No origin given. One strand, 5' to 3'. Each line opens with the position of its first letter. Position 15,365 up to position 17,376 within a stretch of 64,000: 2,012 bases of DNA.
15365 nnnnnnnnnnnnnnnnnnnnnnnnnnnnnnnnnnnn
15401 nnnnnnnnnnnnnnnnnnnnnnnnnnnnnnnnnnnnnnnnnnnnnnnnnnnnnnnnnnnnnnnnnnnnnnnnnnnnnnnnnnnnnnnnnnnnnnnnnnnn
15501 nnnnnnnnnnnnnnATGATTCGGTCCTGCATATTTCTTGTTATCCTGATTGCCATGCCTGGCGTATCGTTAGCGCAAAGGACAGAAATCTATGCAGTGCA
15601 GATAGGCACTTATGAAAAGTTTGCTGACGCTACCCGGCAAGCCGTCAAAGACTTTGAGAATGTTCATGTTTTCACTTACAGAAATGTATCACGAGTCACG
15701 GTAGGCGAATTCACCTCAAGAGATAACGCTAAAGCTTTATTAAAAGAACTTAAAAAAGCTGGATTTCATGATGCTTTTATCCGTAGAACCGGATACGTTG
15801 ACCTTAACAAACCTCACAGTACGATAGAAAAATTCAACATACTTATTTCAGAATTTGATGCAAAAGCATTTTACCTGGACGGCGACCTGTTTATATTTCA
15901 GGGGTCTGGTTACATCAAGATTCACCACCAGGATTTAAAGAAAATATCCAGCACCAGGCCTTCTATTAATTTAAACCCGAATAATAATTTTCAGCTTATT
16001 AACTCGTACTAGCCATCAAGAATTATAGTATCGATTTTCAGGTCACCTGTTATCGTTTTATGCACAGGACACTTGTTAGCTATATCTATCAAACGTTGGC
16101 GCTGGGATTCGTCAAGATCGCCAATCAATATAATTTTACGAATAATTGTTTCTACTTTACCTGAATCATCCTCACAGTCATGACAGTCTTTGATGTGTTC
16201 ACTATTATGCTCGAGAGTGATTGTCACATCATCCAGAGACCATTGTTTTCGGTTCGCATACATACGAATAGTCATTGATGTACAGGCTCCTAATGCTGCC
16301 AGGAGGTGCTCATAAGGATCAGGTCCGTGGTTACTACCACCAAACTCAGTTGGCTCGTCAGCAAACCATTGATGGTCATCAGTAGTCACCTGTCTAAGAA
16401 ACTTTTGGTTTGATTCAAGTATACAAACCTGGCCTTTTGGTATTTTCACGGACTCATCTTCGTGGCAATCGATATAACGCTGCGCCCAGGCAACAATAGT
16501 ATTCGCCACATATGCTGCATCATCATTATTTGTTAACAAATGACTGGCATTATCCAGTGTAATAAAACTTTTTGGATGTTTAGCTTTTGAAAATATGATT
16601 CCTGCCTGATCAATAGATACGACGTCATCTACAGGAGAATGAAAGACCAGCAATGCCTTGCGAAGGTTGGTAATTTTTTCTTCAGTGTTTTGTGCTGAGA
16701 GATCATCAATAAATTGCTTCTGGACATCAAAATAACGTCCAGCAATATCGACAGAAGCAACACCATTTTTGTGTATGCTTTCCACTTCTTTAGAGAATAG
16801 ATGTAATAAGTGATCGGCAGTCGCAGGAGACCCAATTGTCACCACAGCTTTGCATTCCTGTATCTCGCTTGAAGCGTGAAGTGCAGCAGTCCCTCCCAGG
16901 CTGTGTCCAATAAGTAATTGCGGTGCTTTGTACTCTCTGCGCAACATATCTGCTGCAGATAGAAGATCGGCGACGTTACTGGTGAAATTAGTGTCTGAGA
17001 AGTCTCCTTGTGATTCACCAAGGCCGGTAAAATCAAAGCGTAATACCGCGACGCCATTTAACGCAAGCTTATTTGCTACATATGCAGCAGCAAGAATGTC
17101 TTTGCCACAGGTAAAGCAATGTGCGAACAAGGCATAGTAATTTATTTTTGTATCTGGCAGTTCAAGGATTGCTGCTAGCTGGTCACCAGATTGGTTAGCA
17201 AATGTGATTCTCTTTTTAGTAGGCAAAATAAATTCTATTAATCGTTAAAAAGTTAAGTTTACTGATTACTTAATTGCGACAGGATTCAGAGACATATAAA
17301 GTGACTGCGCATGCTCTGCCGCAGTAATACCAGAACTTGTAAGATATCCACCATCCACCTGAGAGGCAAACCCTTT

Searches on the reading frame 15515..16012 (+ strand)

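Call 87: search_protein_families(library=pfam, proteins=[window:15515-16012:+], max_evalue=0.00001)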
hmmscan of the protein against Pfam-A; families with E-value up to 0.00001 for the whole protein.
window:15515-16012:+ (165 aa): 1 family
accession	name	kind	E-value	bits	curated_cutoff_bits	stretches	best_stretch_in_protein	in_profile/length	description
PF05036.18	SPOR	-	2.5e-08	34.6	21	1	26-90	5-75/76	SPOR domain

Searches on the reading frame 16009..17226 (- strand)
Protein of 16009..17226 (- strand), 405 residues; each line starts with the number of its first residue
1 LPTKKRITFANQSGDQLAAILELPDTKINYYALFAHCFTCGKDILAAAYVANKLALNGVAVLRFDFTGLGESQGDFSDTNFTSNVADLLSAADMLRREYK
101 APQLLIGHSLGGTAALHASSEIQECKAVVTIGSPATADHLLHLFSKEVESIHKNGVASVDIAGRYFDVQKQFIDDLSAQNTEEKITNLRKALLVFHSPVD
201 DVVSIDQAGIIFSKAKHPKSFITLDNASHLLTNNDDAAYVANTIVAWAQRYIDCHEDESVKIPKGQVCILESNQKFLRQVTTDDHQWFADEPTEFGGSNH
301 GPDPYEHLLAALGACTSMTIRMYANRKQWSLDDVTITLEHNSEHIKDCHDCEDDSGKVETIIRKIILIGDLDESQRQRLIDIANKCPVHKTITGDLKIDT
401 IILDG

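Call 63: search_protein_families(library=pfam, proteins=[window:16009-17226:-], max_evalue=0.00001)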
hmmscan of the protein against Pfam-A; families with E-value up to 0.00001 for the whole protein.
window:16009-17226:- (405 aa): 5 families
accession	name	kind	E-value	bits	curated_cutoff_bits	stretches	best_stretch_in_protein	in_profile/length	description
PF02566.24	OsmC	-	2.2e-17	63.8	27.5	1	297-400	1-99/100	OsmC-like protein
PF12146.15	Hydrolase_4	-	7.2e-15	55.4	27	1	48-139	21-114/239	Serine aminopeptidase, S33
PF12697.13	Abhydrolase_6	-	1.7e-10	42.4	26.3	1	33-153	2-117/217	Alpha/beta hydrolase family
PF00561.26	Abhydrolase_1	-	3.4e-09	37.2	25.8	1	34-149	5-104/245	alpha/beta hydrolase fold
PF12740.14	PETase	-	1.1e-07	31.9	28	0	180-254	159-235/263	PET hydrolase-like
